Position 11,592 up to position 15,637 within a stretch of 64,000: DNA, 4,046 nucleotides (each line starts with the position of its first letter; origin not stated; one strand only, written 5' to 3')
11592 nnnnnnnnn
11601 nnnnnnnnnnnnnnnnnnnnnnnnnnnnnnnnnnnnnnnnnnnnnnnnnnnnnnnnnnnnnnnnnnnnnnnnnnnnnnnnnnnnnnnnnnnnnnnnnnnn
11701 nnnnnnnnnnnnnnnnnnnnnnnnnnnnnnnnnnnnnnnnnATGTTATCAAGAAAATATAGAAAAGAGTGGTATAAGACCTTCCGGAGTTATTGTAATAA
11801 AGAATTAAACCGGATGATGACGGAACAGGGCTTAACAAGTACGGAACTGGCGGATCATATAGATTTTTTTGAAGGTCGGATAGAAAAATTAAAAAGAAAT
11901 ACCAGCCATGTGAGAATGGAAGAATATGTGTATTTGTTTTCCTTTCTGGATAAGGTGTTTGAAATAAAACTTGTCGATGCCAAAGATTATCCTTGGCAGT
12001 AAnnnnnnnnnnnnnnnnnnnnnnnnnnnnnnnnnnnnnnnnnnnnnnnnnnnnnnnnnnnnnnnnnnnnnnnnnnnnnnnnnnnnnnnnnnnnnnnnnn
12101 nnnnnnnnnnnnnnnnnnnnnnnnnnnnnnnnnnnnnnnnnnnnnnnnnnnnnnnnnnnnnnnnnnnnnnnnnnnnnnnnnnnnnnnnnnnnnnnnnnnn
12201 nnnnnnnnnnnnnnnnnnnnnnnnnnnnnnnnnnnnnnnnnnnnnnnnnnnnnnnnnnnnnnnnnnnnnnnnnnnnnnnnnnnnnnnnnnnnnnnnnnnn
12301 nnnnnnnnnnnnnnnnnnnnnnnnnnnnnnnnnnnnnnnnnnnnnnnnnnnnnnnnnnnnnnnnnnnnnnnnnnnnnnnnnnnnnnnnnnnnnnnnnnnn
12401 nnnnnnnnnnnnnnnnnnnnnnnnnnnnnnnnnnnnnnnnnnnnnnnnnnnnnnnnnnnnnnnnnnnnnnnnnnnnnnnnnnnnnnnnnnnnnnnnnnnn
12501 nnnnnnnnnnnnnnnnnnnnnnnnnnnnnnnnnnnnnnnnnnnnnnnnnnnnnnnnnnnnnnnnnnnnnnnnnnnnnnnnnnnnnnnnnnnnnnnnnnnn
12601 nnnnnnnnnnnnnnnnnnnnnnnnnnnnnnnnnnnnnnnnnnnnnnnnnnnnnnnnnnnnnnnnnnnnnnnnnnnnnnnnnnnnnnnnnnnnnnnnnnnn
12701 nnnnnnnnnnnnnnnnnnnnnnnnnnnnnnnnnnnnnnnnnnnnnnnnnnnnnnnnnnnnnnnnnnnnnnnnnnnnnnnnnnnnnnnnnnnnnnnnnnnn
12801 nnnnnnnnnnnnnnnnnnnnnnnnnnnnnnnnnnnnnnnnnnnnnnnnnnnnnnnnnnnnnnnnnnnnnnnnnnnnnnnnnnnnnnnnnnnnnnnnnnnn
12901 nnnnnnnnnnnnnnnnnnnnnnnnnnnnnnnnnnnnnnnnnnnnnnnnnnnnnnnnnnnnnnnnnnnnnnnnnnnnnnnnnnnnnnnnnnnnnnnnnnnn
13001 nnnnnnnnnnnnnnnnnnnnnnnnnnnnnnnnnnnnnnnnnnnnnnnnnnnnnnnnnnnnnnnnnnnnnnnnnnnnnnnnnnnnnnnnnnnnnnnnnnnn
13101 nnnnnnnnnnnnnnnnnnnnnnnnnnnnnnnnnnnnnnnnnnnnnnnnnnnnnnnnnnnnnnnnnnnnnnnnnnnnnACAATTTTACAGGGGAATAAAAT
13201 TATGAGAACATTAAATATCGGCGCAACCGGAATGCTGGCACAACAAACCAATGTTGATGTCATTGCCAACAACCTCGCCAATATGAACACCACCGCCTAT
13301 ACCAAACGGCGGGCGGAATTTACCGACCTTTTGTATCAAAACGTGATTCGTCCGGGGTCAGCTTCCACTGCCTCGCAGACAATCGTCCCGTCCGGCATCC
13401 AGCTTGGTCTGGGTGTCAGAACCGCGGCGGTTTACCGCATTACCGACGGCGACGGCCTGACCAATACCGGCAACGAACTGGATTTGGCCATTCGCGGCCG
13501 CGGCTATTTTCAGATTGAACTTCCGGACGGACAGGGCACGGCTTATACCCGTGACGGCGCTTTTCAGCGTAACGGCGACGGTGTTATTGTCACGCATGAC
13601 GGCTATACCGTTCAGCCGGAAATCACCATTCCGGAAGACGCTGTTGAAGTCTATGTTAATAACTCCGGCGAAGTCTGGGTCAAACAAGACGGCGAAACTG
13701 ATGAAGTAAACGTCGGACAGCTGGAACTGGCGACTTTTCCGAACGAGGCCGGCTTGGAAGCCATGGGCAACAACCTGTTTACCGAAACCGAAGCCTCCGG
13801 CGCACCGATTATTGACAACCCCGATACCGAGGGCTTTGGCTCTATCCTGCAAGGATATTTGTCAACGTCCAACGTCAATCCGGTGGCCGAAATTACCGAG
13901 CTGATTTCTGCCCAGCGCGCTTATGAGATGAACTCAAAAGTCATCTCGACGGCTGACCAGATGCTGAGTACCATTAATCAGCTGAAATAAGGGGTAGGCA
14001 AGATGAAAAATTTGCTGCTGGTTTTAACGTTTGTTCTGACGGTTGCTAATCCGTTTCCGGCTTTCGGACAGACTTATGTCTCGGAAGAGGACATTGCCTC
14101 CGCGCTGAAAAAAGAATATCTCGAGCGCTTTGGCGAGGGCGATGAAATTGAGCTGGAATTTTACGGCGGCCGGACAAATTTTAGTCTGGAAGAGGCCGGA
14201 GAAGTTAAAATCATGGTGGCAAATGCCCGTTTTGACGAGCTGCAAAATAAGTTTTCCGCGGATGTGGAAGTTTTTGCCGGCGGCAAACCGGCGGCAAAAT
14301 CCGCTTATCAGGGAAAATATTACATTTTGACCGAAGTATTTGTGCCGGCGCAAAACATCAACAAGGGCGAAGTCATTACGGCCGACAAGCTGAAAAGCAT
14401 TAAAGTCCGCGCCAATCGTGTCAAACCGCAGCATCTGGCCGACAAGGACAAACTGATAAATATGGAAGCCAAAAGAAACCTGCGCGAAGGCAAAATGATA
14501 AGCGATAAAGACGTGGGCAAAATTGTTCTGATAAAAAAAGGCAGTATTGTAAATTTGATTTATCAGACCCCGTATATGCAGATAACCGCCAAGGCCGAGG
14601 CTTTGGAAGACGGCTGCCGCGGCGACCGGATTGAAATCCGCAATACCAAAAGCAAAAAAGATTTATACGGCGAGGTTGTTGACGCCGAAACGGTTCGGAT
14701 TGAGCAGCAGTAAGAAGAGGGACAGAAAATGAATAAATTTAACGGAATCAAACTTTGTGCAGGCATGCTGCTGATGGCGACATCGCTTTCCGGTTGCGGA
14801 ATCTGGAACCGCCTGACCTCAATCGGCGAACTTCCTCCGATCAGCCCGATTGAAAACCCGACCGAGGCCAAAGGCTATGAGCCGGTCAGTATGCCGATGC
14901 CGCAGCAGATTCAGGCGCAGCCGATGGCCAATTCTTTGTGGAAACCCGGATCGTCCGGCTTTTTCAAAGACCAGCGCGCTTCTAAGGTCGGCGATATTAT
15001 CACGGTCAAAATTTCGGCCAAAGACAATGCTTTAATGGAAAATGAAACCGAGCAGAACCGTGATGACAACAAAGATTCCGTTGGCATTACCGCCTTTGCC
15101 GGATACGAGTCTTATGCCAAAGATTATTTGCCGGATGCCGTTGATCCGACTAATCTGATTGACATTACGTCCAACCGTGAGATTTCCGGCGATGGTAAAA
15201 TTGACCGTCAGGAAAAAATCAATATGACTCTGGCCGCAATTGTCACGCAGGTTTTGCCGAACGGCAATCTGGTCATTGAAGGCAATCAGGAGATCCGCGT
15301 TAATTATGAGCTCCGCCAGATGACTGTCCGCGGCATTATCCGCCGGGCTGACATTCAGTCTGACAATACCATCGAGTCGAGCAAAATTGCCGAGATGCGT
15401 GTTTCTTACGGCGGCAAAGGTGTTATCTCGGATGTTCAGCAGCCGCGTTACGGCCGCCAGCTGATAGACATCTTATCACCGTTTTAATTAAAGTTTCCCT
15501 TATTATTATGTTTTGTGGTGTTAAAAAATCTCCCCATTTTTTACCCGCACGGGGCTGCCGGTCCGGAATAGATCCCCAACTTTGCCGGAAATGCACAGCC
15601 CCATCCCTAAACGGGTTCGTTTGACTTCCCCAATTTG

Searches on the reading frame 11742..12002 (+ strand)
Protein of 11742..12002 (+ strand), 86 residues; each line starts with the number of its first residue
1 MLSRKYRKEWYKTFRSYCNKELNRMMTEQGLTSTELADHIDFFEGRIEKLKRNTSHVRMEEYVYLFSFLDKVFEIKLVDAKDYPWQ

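Call 15: search_protein_families(library=pfam, proteins=[window:11742-12002:+], max_evalue=0.01)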
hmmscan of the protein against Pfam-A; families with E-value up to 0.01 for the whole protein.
window:11742-12002:+ (86 aa): 1 family
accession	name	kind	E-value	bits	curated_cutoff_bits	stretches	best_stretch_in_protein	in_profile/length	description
PF13443.12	HTH_26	-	0.0079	16.9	22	0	22-60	2-41/63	Cro/C1-type HTH DNA-binding domain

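Call 26: find_homologous_proteins(query=window:11742-11999:+, max_evalue=0.01)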
Query seq(86 aa) (86 aa): 12 proteins with E <= 0.01 among 12 candidates.
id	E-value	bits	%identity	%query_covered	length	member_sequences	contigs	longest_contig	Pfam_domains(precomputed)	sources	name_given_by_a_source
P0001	1.4e-49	183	95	100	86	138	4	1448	-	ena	-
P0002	1.9e-49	183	95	100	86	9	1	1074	-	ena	-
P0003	3.3e-43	163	83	100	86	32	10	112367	-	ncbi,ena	-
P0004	1.9e-42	161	83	100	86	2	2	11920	-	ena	-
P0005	5.2e-42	159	81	100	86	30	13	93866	-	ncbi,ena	-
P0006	4.2e-41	156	81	100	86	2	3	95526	-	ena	-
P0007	1.6e-35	139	70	100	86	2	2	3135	-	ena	-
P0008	1.2e-34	136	72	100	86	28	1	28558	-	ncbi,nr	ncbi:MAG: hypothetical protein SO314_01670 [Alphaproteobacteria bacterium]|nr:hypothetical protein [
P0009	5.7e-34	134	75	94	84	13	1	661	-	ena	-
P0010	3.4e-30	122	65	100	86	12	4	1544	-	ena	-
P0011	1.6e-24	103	86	65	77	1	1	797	-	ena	-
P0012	4.0e-24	102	89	65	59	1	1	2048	-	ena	-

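Call 35: find_encoding_contigs(protein=P0003, flank=3000, max_places=8)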
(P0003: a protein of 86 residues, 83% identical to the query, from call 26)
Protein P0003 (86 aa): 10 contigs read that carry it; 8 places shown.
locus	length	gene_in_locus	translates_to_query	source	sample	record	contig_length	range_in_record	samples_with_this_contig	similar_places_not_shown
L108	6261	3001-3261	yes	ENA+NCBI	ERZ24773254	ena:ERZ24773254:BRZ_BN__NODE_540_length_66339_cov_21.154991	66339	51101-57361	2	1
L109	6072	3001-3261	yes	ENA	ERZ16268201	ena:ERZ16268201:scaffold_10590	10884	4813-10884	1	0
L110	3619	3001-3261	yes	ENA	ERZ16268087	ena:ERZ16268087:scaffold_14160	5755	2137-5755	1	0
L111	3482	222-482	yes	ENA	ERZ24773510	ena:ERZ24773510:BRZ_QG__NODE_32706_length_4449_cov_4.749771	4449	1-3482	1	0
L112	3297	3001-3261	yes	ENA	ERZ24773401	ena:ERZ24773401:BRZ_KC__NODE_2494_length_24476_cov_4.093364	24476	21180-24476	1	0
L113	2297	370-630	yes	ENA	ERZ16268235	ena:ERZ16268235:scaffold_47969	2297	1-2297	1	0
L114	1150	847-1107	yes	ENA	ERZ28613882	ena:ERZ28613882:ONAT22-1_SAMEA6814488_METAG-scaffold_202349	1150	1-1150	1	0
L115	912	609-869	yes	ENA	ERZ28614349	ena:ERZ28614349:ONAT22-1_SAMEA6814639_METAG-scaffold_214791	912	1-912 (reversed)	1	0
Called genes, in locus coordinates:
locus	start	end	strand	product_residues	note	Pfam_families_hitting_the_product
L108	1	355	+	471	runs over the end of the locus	PF00361:Proton_antipo_M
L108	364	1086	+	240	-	PF03099:BPL_LplA_LipB, PF02237:BPL_C (weak)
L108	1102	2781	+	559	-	PF00753:Lactamase_B, PF12706:Lactamase_B_2, PF23023:Anti-Pycsar_Apyc1 (faint), PF22505:RNase_J_b_CASP, PF07521:RMMBL (weak)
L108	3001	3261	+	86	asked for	-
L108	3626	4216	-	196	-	-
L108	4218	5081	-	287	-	PF00702:Hydrolase, PF13242:Hydrolase_like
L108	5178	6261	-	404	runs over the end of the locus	PF01926:MMR_HSR1, PF02421:FeoB_N (weak), PF18128:HydF_dimer, PF18133:HydF_tetramer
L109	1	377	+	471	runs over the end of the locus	PF00361:Proton_antipo_M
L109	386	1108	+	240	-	PF03099:BPL_LplA_LipB, PF16917:BPL_LplA_LipB_2 (weak), PF02237:BPL_C (weak)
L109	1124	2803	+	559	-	PF00753:Lactamase_B, PF12706:Lactamase_B_2, PF23023:Anti-Pycsar_Apyc1 (faint), PF22505:RNase_J_b_CASP, PF07521:RMMBL (weak)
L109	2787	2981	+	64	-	-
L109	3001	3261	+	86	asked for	-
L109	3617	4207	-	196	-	-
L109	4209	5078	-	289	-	PF13419:HAD_2 (faint), PF00702:Hydrolase, PF13242:Hydrolase_like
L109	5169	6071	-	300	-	?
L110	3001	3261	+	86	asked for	-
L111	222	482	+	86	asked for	-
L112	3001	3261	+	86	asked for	-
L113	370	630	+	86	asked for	-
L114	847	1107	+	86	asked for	-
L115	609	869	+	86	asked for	-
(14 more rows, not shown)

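Call 36: find_encoding_contigs(protein=P0005, flank=3000, max_places=8)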
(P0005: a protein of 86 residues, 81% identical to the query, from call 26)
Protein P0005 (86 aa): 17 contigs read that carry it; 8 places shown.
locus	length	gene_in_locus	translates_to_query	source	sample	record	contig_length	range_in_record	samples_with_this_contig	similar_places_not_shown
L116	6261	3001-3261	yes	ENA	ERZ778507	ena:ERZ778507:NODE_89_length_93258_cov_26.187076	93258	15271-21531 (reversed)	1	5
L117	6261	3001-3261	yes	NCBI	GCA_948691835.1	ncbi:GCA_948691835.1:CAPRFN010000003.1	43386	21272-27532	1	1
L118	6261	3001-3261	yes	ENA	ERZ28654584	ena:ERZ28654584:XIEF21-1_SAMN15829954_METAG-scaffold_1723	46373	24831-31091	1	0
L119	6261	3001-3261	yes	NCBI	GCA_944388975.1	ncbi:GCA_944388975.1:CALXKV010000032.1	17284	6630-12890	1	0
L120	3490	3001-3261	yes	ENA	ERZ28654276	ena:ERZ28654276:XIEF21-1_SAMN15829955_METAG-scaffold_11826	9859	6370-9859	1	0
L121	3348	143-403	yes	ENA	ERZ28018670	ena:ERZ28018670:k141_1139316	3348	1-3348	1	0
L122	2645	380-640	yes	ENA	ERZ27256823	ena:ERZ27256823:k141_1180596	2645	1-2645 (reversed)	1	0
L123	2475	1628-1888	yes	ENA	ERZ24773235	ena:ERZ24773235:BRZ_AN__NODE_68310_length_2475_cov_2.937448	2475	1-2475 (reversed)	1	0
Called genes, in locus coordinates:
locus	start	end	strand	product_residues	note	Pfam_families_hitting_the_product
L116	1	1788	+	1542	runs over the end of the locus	PF12396:DUF3659 (faint), PF21784:Bflower (faint), PF21785:Bflower_2 (weak), PF03743:TrbI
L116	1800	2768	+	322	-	PF00437:T2SSE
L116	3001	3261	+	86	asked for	-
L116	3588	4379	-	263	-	-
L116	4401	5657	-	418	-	-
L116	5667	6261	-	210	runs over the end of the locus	-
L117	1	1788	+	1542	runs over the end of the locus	PF12396:DUF3659 (faint), PF21784:Bflower (faint), PF21785:Bflower_2 (weak), PF03743:TrbI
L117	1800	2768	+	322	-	PF00437:T2SSE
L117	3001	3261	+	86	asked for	-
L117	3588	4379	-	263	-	-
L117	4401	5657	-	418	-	-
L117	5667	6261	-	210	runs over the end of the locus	-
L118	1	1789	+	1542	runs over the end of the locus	PF12396:DUF3659 (faint), PF21784:Bflower (faint), PF21785:Bflower_2 (weak), PF03743:TrbI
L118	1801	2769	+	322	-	PF00437:T2SSE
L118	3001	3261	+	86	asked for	-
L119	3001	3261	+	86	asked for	-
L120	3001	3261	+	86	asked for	-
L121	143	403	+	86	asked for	-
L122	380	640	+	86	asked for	-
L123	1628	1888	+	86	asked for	-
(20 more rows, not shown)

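Call 59: predict_structure(alignment_id=A4)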
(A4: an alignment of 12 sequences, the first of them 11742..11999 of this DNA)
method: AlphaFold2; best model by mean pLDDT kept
length: 86 residues; sequences in the alignment: 12
mean_pLDDT: 63.6   pTM: 0.48
mean pLDDT of the five models: 63.6, 61.3, 59.5, 55.8, 52.6
residues with pLDDT >= 90: 0; 70-90: 16; 50-70: 68; < 50: 2
segments of 3 or more residues with pLDDT < 50: none
pLDDT, mean of each block of 10 residues (from residue 1): 66 72 65 58 64 59 66 65 52
secondary structure, 60 per line:
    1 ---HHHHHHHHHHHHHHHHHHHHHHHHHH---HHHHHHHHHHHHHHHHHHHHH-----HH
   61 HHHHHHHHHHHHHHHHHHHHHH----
elements in order: H4-29 H33-53 H59-82

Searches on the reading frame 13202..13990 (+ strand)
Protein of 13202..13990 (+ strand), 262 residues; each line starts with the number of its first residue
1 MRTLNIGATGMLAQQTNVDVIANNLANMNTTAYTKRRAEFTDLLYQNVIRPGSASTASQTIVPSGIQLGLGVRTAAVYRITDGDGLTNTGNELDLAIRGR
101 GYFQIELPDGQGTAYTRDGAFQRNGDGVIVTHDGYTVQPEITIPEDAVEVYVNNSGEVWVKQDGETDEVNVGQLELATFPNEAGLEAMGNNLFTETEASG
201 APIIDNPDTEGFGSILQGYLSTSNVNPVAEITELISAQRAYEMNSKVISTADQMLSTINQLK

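Call 72: search_protein_families(library=pfam, proteins=[window:13202-13990:+], max_evalue=0.001)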
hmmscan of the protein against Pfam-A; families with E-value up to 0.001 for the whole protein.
window:13202-13990:+ (262 aa): 3 families
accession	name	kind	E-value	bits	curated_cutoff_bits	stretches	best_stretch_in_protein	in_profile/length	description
PF22692.1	LlgE_F_G_D1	-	9.5e-25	87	27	1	96-159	1-63/64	Flagellar hook protein FlgE/F/G D1 domain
PF06429.18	Flg_bbr_C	-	3.1e-23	81.5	23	1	217-261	2-46/46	Flagellar basal body rod FlgEFG protein C-terminal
PF00460.25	Flg_bb_rod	-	6.5e-08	32.8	20.7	1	4-34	1-31/31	Flagella basal body rod protein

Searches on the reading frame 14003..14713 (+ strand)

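Call 72: search_protein_families(library=pfam, proteins=[window:14003-14713:+], max_evalue=0.001)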
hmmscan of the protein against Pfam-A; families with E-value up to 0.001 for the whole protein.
window:14003-14713:+ (236 aa): 2 families
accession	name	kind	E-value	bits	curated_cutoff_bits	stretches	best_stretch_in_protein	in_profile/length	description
PF13144.11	ChapFlgA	-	1.5e-28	99.8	23.8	1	111-233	2-122/122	Chaperone for flagella basal body P-ring formation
PF08666.17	SAF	-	2.6e-10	41.1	21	1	111-171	2-62/63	SAF domain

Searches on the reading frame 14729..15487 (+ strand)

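Call 72: search_protein_families(library=pfam, proteins=[window:14729-15487:+], max_evalue=0.001)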
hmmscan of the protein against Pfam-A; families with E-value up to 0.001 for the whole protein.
window:14729-15487:+ (252 aa): 1 family
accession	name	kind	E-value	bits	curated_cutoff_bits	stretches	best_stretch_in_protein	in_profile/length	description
PF02107.21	FlgH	-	1.6e-54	184.6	27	1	66-251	3-172/172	Flagellar L-ring protein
